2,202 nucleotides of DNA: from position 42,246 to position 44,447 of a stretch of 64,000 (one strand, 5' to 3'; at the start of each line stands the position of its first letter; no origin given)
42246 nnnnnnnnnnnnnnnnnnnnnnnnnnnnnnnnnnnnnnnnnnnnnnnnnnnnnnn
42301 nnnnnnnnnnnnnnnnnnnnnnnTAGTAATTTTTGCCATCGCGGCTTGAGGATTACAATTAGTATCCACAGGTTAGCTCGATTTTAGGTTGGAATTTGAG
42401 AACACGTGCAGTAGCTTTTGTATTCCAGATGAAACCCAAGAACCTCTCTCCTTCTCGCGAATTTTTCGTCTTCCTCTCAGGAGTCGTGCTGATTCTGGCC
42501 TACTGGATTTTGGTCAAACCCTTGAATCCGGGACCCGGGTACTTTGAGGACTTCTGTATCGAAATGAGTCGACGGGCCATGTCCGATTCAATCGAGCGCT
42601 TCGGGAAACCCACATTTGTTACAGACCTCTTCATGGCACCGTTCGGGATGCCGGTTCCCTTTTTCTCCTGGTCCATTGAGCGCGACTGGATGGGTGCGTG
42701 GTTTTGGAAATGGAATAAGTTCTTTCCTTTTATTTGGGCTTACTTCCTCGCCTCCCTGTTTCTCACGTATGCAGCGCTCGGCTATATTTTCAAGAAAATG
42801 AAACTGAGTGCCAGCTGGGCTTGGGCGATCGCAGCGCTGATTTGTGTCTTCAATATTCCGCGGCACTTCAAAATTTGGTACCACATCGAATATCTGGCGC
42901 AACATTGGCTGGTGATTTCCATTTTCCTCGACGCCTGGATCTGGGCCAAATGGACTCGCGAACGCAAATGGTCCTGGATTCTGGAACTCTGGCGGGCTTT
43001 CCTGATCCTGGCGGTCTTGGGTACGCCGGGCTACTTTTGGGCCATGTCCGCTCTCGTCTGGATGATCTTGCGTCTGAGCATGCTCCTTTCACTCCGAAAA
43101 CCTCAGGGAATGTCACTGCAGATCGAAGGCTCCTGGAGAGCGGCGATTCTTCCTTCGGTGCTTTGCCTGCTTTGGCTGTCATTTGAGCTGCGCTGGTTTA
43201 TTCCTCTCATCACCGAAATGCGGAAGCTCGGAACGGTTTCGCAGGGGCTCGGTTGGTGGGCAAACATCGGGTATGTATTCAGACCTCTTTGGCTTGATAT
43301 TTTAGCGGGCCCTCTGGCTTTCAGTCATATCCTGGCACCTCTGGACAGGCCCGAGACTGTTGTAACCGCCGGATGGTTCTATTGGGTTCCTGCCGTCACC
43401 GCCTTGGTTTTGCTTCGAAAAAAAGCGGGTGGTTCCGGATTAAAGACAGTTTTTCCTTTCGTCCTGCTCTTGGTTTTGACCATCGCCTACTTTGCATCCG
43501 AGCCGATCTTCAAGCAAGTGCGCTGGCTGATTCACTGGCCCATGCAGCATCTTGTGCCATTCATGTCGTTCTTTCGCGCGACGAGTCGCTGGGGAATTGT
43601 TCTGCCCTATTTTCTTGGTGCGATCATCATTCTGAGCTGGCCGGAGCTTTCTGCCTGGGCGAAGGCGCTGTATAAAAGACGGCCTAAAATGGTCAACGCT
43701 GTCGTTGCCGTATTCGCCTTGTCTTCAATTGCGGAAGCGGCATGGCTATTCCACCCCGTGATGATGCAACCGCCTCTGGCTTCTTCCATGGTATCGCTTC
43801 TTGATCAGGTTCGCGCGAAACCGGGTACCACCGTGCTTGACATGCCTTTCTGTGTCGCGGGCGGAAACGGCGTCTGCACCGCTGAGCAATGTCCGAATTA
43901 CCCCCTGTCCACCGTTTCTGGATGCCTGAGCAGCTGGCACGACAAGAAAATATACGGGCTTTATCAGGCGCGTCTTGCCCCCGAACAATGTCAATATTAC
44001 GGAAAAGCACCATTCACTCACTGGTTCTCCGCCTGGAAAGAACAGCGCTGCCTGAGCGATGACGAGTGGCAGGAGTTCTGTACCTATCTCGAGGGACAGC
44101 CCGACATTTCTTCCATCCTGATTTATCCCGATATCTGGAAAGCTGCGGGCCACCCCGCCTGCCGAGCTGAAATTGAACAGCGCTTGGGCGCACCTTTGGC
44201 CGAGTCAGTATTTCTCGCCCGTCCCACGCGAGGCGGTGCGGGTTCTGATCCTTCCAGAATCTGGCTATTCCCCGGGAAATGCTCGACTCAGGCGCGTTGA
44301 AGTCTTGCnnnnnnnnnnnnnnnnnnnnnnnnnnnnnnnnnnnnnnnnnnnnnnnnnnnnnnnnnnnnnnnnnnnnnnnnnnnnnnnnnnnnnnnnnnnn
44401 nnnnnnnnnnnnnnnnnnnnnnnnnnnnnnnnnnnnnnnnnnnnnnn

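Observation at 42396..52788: Inverted pair of diverged paralogues (634/635 aa) with a conserved 8-cysteine C-terminal domain, bracketing a 6.6-kb glycosylation cassette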

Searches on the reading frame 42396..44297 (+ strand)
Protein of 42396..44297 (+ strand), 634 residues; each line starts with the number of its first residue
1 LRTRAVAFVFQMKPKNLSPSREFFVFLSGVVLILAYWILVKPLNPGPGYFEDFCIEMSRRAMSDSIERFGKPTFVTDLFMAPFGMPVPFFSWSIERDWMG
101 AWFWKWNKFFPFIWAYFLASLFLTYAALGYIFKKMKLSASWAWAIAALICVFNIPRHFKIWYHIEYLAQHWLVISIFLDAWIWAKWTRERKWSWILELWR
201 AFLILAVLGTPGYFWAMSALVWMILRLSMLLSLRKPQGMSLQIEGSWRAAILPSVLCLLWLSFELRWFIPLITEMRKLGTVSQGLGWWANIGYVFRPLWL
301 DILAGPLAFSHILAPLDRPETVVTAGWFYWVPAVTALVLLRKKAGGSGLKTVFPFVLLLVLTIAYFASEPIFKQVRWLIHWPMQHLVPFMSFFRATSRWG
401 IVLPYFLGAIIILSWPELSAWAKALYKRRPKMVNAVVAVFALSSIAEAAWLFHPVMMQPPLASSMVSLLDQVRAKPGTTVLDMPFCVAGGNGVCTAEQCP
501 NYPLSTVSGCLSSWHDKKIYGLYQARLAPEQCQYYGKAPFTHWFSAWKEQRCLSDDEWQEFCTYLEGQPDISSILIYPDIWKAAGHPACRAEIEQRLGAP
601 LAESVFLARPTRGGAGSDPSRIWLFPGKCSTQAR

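Call 4: search_protein_families(library=pfam, proteins=[window:42396-44297:+], max_evalue=0.01)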
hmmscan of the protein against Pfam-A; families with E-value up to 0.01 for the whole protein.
window:42396-44297:+ (634 aa): 0 families

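Call 5: search_protein_families(library=ncbifam, proteins=[window:42396-44297:+], max_evalue=0.1)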
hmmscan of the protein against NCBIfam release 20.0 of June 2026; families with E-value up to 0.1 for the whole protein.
window:42396-44297:+ (634 aa): 2 families
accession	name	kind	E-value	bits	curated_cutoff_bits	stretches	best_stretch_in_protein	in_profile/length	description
NF002956.0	PRK03612.1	equivalog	0.058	11.8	472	1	269-375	130-234/522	polyamine aminopropyltransferase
TIGR01177.1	TIGR01177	hypoth_equivalog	0.072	12.4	316.55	0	452-490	161-195/330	TIGR01177 family methyltransferase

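Call 6: find_homologous_proteins(query=window:42396-44297:+, max_evalue=0.001)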
Query window:42396-44297:+ (634 aa): 56 proteins with E <= 0.001 among 8000 candidates.
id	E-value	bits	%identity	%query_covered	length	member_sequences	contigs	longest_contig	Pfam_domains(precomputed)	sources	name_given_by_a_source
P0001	0.0e+0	1478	100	100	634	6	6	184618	-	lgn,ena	-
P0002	0.0e+0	1097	73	96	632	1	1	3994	-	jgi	-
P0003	8.4e-233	793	55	96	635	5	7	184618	-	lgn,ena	-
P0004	2.1e-224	765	57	90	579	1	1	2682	-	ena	-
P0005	3.7e-216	738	52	96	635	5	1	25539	-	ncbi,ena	-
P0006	1.2e-209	716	51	95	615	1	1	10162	-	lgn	-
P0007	2.1e-194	666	49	96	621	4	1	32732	-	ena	-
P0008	4.6e-193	661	48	94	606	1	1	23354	-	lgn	-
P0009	1.5e-191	656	48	96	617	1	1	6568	-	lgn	-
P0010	9.8e-189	647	47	95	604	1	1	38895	-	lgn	-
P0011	3.3e-186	639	48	95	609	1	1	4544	-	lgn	-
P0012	3.5e-186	639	46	95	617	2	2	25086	-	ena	-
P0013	7.8e-186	637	47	97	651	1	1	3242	-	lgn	-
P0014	3.4e-184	632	48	91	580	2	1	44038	-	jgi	jgi:hypothetical protein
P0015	4.8e-184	632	48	95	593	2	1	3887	-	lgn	-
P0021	5.4e-179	615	46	95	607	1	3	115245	-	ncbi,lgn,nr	ncbi:MAG: hypothetical protein P4M08_07120 [Oligoflexia bacterium]|nr:hypothetical protein [Oligofle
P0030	9.1e-173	594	47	94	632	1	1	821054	-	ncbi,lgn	ncbi:MAG: hypothetical protein AB7F66_02285 [Bacteriovoracia bacterium]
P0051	1.7e-141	491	40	98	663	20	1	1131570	-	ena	-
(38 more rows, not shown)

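Call 16: find_encoding_contigs(protein=P0030, flank=10000, max_places=2)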
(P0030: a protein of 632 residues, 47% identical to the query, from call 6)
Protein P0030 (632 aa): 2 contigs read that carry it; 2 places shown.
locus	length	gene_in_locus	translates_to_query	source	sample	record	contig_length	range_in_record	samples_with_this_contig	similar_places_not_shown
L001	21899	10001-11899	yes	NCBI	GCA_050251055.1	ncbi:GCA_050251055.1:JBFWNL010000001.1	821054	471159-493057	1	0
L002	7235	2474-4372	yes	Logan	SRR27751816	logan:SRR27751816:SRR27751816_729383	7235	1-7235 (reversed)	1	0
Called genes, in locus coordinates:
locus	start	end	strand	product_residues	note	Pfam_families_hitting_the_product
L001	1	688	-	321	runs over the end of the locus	PF00535:Glycos_transf_2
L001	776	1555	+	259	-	PF00483:NTP_transferase, PF12804:NTP_transf_3 (weak)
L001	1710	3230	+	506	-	PF07690:MFS_1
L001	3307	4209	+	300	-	PF13640:2OG-FeII_Oxy_3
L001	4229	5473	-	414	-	PF07690:MFS_1, PF13000:Acatn, PF13347:MFS_2 (weak)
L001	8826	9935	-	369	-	PF00535:Glycos_transf_2, PF13641:Glyco_tranf_2_3 (weak)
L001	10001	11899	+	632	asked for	-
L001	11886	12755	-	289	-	PF13489:Methyltransf_23, PF08241:Methyltransf_11, PF08242:Methyltransf_12, PF13649:Methyltransf_25 (weak)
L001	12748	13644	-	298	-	PF01370:Epimerase, PF04321:RmlD_sub_bind, PF16363:GDP_Man_Dehyd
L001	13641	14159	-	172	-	PF00908:dTDP_sugar_isom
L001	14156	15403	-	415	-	PF08421:Methyltransf_13, PF13489:Methyltransf_23, PF08241:Methyltransf_11 (weak), PF08242:Methyltransf_12 (weak), PF08484:Methyltransf_14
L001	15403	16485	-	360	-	PF01073:3Beta_HSD (weak), PF01370:Epimerase, PF04321:RmlD_sub_bind (weak), PF16363:GDP_Man_Dehyd, PF02719:Polysacc_synt_2, PF07993:NAD_binding_4 (weak)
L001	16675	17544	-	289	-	PF00126:HTH_1, PF03466:LysR_substrate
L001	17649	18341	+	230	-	PF00775:Dioxygenase_C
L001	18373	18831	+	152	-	PF13673:Acetyltransf_10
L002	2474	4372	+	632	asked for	-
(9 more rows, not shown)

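Call 17: predict_structure(alignment_id=A1)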
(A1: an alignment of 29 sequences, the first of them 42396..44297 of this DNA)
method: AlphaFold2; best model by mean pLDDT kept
length: 634 residues; sequences in the alignment: 29
mean_pLDDT: 88.3   pTM: 0.88
mean pLDDT of the five models: 88.3, 88.2, 87.6, 87.5, 86.6
residues with pLDDT >= 90: 372; 70-90: 219; 50-70: 27; < 50: 16
segments of 3 or more residues with pLDDT < 50: 1-13, 51-53
pLDDT, mean of each block of 10 residues (from residue 1): 40 58 95 94 69 70 91 90 85 86 89 91 98 96 96 89 80 97 95 97 92 85 96 75 94 97 92 86 81 91 86 85 92 96 82 96 84 78 85 82 96 95 95 95 92 85 93 96 89 87 83 90 83 90 94 95 94 96 96 96 91 88 95 64
secondary structure, 60 per line:
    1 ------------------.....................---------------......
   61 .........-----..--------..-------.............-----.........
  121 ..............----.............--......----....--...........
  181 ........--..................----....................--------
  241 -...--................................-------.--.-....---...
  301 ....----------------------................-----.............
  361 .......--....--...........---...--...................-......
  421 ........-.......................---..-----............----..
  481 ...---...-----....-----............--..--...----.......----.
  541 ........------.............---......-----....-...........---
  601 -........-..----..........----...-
elements in order: H19-39 H55-69 H94-106 H112-134 H139-151 H154-159 H164-167 H170-188 E191-193 H194-208 H213-232 E242-244 H247-278 H291-294 H298-304 H327-342 H348-366 H370-373 H376-386 H396-413 H415-428 H430-452 H463-474 E479-483 E487-489 H495-498 H504-515 E522-524 H529-535 H540-548 H555-567 E571-576 H582-585 H587-597 E602-609 E617-626

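Call 18: find_encoding_contigs(protein=P0051, flank=10000, max_places=1)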
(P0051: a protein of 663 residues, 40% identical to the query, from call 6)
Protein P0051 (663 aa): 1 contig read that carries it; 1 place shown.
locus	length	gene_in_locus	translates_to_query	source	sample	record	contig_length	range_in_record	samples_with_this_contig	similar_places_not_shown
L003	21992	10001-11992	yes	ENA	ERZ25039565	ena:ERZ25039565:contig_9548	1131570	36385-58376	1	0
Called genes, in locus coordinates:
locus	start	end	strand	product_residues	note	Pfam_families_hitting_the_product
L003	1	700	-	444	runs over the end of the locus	PF06779:MFS_4 (weak), PF07690:MFS_1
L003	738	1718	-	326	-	PF00389:2-Hacid_dh, PF02826:2-Hacid_dh_C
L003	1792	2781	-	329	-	PF00892:EamA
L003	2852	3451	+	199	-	PF07336:ABATE, PF11706:zf-CGNR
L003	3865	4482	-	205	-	-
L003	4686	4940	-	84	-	-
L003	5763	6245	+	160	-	-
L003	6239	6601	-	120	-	PF02635:DsrE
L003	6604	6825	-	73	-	PF01206:TusA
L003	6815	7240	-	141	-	PF00005:ABC_tran, PF13304:AAA_21 (weak)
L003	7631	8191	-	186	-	PF00528:BPD_transp_1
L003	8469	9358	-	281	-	PF12974:Phosphonate-bd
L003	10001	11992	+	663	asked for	-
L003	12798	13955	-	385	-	PF21338:Top1B_N_bact, PF01028:Topoisom_I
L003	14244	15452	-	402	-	PF02771:Acyl-CoA_dh_N, PF00441:Acyl-CoA_dh_1 (weak), PF08028:Acyl-CoA_dh_2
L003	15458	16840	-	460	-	PF01565:FAD_binding_4, PF08031:BBE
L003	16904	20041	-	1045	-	PF03704:BTAD, PF13191:AAA_16, PF13401:AAA_22 (weak)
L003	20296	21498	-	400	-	-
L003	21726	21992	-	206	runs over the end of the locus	PF04367:DUF502 (weak)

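Call 19: find_encoding_contigs(protein=P0021, flank=10000, max_places=1)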
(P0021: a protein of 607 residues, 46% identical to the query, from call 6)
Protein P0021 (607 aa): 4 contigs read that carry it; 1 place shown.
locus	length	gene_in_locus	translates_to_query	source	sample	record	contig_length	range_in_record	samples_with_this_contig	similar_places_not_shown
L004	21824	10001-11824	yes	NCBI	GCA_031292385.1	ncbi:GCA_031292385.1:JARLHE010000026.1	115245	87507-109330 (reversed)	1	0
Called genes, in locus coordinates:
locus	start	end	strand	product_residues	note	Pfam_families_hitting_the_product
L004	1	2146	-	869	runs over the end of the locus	PF00358:PTS_EIIA_1, PF00381:PTS-HPr, PF05524:PEP-utilisers_N, PF00391:PEP-utilizers, PF02896:PEP-utilizers_C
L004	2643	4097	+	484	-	PF09286:Pro-kuma_activ, PF00082:Peptidase_S8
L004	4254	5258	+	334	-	PF28544:Helical_needle, PF27164:Aq_493_lipo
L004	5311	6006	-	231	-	PF03640:Lipoprotein_15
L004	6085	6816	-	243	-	PF02535:Zip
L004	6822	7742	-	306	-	PF23023:Anti-Pycsar_Apyc1 (weak), PF00753:Lactamase_B, PF19583:ODP (faint)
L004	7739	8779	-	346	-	PF04321:RmlD_sub_bind, PF05368:NmrA, PF08659:KR, PF01073:3Beta_HSD, PF01370:Epimerase, PF02719:Polysacc_synt_2, PF07993:NAD_binding_4, PF13460:NAD_binding_10, +2 more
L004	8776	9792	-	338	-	PF01073:3Beta_HSD, PF01370:Epimerase, PF04321:RmlD_sub_bind, PF16363:GDP_Man_Dehyd, PF13460:NAD_binding_10, PF07993:NAD_binding_4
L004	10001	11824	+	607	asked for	-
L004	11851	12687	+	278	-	PF00456:Transketolase_N, PF09364:XFP_N (weak), PF02775:TPP_enzyme_C (weak), PF00676:E1_dh (weak), PF13292:DXP_synthase_N (weak)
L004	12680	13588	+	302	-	PF02779:Transket_pyr, PF02780:Transketolase_C (weak)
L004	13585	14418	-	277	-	PF00483:NTP_transferase, PF12804:NTP_transf_3 (weak)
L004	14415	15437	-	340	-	PF04321:RmlD_sub_bind, PF05368:NmrA, PF08659:KR, PF01073:3Beta_HSD, PF01370:Epimerase, PF02719:Polysacc_synt_2, PF07993:NAD_binding_4, PF13460:NAD_binding_10, +1 more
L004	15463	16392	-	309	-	PF00535:Glycos_transf_2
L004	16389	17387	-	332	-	PF04321:RmlD_sub_bind, PF01073:3Beta_HSD, PF01370:Epimerase, PF02719:Polysacc_synt_2 (weak), PF07993:NAD_binding_4, PF13460:NAD_binding_10 (weak), PF16363:GDP_Man_Dehyd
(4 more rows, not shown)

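Call 21: search_protein_representatives(alignment_id=A1)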
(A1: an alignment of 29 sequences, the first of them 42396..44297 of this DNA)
Query: 29 sequences, 616 profile positions. Proteins with E-value up to 0.001 (for the whole library): 254; up to 1e-10: 219; up to 1e-30: 137. The best 150 are listed.
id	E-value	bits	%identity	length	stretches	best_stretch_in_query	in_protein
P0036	7.3e-262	886.7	-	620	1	7-614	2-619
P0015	2.7e-259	878.2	-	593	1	18-614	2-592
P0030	3.9e-256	867.8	-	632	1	4-615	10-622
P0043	1.2e-254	862.8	-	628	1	6-615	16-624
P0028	1.5e-246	836.1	-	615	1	5-614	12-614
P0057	1.3e-239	813.2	-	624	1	7-614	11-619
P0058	2.5e-237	805.6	-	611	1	7-614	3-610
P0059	8.6e-230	780.8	-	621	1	7-614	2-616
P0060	4.7e-223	758.5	-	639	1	5-614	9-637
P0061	1.4e-221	753.6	-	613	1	6-615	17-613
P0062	9.2e-221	750.9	-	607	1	7-614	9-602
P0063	9.3e-221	750.9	-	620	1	11-614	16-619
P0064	2.0e-217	739.9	-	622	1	7-614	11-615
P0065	4.1e-215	732.3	-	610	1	5-614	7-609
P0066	6.0e-214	728.4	-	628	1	6-614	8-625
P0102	1.2e-50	189.1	-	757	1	9-587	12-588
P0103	4.8e-49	183.8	-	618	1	12-585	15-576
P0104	7.0e-49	183.2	-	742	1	54-591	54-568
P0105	7.8e-49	183.0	-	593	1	13-590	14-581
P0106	2.3e-48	181.5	-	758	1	23-597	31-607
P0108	2.4e-47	178.1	-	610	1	58-592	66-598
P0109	1.1e-46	176.0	-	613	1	16-593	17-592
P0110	1.5e-46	175.5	-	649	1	57-590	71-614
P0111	1.3e-45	172.5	-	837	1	9-588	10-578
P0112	6.4e-45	170.1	-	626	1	36-592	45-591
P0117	2.0e-42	161.9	-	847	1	17-591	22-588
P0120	4.3e-42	160.8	-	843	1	13-592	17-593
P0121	5.1e-42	160.5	-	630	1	21-589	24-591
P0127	3.3e-40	154.5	-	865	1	35-588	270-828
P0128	6.0e-40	153.7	-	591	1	6-590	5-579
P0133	6.7e-39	150.2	-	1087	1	36-588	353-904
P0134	7.0e-39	150.2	-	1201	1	59-588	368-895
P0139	7.1e-38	146.9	-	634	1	15-596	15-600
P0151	5.5e-36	140.6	-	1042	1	21-587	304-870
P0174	2.0e-32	128.8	-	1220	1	58-587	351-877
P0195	8.6e-28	113.6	-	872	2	237-556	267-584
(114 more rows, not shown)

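Call 22: search_protein_families(library=pfam, proteins=[P0102, P0103, P0104, P0111, P0117, P0127, P0133, P0134, P0174, P0195], max_evalue=0.01)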
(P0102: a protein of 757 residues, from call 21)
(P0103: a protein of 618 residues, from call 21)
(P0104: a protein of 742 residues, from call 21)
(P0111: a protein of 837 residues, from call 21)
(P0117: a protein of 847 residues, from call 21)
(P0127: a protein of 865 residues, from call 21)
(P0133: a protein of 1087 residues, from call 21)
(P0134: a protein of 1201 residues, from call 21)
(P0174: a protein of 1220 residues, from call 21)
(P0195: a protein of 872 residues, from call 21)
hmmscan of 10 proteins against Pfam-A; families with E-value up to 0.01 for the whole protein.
P0102 (757 aa): 0 families

P0103 (618 aa): 0 families

P0104 (742 aa): 0 families

P0111 (837 aa): 0 families

P0117 (847 aa): 0 families

P0127 (865 aa): 8 families
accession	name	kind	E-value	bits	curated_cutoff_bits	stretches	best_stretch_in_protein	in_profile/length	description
PF00515.34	TPR_1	-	3.1e-20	71.5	27.8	2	43-73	3-33/34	Tetratricopeptide repeat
PF13371.12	TPR_9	-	4.2e-18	65.6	35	3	50-111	4-65/73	Tetratricopeptide repeat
PF07719.23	TPR_2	-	6.2e-17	60.7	27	1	43-73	3-33/34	Tetratricopeptide repeat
PF13414.12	TPR_11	-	4.1e-10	39.6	26.8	1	55-89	8-42/42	TPR repeat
PF13181.12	TPR_8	-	4.1e-10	39.5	25.7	0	43-73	3-33/34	Tetratricopeptide repeat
PF13432.12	TPR_16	-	2e-08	35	32.7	2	81-140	3-62/65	Tetratricopeptide repeat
PF13431.12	TPR_17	-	7.9e-08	32.4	24.4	0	64-90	2-28/34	Tetratricopeptide repeat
PF13428.12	TPR_14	-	5.6e-06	27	23.5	0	42-81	2-41/44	Tetratricopeptide repeat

P0133 (1087 aa): 0 families

P0134 (1201 aa): 0 families

P0174 (1220 aa): 0 families

P0195 (872 aa): 0 families

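Call 27: list_cluster_members(proteins=[P0102, P0103, P0104, P0105, P0106, P0111, P0127, P0133, P0134, P0174])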
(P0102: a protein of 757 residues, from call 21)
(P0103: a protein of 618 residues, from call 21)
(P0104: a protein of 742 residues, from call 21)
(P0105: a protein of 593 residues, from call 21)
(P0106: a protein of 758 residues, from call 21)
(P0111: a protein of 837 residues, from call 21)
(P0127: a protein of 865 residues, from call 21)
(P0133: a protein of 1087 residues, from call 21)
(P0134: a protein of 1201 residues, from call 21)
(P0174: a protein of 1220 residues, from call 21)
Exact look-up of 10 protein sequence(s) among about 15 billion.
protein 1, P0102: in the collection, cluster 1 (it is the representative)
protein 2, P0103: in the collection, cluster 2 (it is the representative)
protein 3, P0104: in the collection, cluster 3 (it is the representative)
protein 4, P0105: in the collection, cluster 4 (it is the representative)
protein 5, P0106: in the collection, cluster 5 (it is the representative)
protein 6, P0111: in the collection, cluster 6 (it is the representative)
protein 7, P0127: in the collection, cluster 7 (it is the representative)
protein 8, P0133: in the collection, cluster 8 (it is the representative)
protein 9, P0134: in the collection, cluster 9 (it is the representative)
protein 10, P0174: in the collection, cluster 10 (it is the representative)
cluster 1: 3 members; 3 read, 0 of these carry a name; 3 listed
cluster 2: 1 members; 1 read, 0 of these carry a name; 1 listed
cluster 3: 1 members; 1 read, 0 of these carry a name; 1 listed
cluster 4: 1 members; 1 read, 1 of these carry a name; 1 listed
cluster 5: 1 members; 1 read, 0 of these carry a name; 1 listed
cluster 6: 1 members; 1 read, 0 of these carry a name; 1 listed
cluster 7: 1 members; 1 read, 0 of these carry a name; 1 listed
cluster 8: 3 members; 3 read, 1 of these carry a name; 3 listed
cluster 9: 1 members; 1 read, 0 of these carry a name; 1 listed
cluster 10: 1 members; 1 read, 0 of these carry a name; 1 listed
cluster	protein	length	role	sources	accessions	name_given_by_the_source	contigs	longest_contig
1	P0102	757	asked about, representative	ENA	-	-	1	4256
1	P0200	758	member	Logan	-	-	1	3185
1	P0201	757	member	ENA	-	-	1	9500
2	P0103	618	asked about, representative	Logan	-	-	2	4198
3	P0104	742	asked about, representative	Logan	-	-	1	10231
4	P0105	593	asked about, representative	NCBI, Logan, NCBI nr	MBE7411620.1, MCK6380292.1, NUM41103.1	MAG: hypothetical protein L6Q54_03445 [Leptospiraceae bacterium] | hypothetical protein [Leptospiraceae bacterium]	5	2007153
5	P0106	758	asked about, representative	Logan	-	-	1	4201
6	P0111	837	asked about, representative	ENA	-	-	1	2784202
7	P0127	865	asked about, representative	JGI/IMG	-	-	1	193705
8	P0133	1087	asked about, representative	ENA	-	-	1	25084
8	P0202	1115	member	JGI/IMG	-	hypothetical protein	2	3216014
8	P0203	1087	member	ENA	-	-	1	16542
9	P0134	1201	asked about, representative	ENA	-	-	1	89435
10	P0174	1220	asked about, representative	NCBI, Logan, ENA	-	-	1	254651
